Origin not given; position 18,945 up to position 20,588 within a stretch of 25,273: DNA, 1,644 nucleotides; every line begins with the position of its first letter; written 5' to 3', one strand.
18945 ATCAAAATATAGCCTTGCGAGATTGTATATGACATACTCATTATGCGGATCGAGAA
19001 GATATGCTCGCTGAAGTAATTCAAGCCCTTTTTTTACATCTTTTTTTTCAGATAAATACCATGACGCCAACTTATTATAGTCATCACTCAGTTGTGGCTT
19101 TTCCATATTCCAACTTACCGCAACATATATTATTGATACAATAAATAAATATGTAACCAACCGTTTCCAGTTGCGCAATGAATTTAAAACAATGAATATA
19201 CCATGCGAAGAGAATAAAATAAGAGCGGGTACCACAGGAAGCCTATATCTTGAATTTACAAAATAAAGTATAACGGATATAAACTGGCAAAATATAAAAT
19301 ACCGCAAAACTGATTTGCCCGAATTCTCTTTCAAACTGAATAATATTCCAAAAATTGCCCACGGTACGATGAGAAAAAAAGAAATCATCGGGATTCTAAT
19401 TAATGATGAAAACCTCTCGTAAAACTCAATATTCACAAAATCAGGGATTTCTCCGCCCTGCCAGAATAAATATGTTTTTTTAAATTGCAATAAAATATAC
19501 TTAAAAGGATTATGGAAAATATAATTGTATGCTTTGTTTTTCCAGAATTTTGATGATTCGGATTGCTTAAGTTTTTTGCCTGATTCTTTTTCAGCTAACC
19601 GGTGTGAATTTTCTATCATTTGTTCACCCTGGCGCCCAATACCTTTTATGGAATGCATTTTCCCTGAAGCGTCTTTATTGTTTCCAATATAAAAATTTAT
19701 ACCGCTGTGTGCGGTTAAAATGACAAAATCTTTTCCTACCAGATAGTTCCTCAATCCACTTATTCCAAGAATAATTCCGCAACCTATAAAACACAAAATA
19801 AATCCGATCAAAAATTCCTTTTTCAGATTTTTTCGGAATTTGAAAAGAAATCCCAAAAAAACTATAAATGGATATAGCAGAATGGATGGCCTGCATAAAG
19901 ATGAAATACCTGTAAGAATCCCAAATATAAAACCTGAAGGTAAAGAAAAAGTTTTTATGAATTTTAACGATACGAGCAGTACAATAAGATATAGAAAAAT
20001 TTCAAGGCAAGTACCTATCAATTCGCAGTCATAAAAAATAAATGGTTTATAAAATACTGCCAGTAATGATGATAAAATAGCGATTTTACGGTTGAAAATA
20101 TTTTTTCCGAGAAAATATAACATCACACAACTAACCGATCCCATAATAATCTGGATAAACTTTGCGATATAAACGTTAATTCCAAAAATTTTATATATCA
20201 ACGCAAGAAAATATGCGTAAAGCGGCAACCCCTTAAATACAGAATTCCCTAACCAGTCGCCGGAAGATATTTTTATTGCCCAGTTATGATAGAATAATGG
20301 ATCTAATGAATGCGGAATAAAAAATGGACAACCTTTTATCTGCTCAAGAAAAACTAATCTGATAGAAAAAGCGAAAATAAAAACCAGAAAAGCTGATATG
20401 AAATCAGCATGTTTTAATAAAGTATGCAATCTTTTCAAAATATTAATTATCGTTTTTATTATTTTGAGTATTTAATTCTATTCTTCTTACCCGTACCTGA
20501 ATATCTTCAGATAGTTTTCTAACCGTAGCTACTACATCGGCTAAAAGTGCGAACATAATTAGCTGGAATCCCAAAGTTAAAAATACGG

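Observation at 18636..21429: Dpm1-like polyprenyl-phosphate sugar synthase paired with a TMTC/PMT-like GT-C + TPR transferase and a secreted TPR protein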

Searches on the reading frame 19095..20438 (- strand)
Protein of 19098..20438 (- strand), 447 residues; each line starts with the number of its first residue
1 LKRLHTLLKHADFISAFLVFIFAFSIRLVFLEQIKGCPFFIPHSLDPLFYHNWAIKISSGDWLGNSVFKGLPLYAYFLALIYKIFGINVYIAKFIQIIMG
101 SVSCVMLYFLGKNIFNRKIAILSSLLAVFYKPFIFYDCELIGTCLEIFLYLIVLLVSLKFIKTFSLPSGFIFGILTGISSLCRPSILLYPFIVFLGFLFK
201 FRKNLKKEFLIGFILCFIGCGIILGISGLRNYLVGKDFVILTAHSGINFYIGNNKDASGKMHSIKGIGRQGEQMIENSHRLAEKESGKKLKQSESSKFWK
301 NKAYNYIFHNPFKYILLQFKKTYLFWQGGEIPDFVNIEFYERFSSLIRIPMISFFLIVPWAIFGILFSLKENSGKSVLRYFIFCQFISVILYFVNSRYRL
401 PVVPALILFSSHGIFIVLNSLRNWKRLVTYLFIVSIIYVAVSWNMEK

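Call 11: search_solved_structures(query=window:19098-20438:-, max_evalue=10, show_alignments=3)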
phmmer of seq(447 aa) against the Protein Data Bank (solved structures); distinct sequences matched with E-value up to 10: 3.
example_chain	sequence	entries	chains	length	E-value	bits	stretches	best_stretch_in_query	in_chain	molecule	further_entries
5b8c_B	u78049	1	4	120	0.71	11.8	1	285-349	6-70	Pembrolizumab heavy chain variable region (PemVH)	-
8s6e_A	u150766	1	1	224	1.4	10.9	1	284-345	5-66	MenW.01 Heavy chain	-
3et4_A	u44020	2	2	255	1.6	10.7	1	241-292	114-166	Outer membrane protein P4, NADP phosphatase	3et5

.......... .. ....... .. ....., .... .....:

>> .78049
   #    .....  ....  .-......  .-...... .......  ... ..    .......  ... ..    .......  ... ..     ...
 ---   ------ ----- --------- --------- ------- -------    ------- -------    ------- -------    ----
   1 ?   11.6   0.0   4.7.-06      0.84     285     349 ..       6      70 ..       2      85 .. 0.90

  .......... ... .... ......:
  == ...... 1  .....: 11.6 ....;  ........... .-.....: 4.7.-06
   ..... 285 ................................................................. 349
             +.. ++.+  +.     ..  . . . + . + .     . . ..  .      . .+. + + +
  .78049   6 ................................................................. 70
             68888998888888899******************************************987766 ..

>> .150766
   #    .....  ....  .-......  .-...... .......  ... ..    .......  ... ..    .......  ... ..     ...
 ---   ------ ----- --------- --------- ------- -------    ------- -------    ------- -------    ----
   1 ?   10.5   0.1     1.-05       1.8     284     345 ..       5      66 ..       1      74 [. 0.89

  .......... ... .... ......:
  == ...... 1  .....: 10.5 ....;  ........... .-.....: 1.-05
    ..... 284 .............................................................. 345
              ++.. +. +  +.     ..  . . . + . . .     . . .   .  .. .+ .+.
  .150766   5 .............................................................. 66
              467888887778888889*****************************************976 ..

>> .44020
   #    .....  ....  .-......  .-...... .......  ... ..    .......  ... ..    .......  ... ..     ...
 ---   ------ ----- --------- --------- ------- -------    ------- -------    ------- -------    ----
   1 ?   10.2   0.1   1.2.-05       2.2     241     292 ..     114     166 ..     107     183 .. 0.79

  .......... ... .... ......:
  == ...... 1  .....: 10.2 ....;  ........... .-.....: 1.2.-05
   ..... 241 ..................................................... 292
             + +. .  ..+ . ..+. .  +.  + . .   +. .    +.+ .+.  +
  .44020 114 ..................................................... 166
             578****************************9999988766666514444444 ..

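Call 49: search_solved_structures(query=A2, max_evalue=10, show_alignments=3)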
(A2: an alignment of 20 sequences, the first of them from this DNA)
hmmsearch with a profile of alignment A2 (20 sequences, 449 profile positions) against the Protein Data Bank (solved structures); distinct sequences matched with E-value up to 10: 1.
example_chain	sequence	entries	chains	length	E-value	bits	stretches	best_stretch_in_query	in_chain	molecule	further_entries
8b6h_EC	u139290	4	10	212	2.4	10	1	271-313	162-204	COXTT27 | COXTT3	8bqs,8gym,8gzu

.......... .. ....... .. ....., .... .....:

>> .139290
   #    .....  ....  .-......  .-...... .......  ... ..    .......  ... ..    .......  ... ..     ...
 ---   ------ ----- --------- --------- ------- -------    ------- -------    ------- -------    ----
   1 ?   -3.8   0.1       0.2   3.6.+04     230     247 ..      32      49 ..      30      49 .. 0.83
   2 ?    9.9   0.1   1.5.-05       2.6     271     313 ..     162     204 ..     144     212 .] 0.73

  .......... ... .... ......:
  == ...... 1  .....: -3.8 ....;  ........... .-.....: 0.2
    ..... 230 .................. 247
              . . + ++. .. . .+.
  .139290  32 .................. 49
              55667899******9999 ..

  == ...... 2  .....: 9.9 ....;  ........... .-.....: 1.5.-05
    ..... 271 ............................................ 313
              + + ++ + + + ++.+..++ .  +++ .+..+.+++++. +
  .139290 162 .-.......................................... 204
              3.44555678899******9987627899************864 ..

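Call 73: search_protein_families(library=pfam, alignment_id=A2, max_evalue=1)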
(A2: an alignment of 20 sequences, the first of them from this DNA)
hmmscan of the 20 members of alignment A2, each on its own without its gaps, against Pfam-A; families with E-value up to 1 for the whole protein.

A. member 1, seq(448 aa): 3 families
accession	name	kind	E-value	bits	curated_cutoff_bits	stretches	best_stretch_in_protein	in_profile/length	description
PF13231.12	PMT_2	-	1.3e-10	42.2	26.1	1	72-216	4-150/160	Dolichyl-phosphate-mannose-protein mannosyltransferase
PF17917.7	RT_RNaseH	-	0.12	12.9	24.8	1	221-262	56-96/105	RNase H-like domain found in reverse transcriptase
PF16044.11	DUF4796_C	-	0.14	12.3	28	1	277-319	71-113/152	DUF4796 C-terminal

B. families by the number of members that match (of 20 scanned): 17 families
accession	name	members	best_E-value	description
PF13231.12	PMT_2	20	9.4e-19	Dolichyl-phosphate-mannose-protein mannosyltransferase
PF03901.23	Glyco_transf_22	3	0.00049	Alg9-like mannosyltransferase family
PF02366.24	PMT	2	2.3e-08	Dolichyl-phosphate-mannose-protein mannosyltransferase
PF09852.15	DUF2079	2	0.00012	Predicted membrane protein (DUF2079)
PF19529.4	DUF6057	2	0.0039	Family of unknown function (DUF6057)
PF04932.20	Wzy_C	1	0.00055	O-Antigen ligase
PF05241.17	EBP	1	0.01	EXPERA (EXPanded EBP superfamily)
PF25181.1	Phage_Bbp19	1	0.016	Bbp19-like phage protein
PF07784.16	DUF1622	1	0.018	Protein of unknown function (DUF1622)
PF12913.13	SH3_6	1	0.037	SH3 domain (SH3b1 type)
PF17917.7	RT_RNaseH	1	0.12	RNase H-like domain found in reverse transcriptase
PF16044.11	DUF4796_C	1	0.14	DUF4796 C-terminal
PF09990.14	DUF2231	1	0.14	Predicted membrane protein (DUF2231)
PF16020.10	Deltameth_res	1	0.2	Deltamethrin resistance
PF03918.19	CcmH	1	0.3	Cytochrome C biogenesis protein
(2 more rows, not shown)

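Call 85: search_protein_representatives(alignment_id=A2)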
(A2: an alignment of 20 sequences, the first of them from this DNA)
Query: 20 sequences, 449 profile positions. Proteins with E-value up to 0.001 (for the whole library): 100068; up to 1e-10: 39130; up to 1e-30: 11939. The best 150 are listed.
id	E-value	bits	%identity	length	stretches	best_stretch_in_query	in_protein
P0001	5.6e-178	608.7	-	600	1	3-449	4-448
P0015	1.7e-169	580.7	-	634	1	3-448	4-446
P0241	7.6e-168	575.3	-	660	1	6-447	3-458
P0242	4.4e-164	562.9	-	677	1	11-447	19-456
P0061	1.3e-158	544.8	-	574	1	3-446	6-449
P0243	9.2e-156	535.5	-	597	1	14-445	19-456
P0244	3.9e-155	533.4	-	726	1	7-446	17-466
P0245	8.4e-155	532.3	-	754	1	11-443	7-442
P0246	2.0e-154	531.1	-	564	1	6-445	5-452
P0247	1.1e-153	528.6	-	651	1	11-447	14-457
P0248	3.0e-153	527.2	-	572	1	10-445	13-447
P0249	3.6e-149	513.7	-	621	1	11-447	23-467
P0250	1.0e-147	508.9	-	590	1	8-446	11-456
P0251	2.7e-147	507.6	-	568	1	8-446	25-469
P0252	6.4e-147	506.3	-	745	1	10-447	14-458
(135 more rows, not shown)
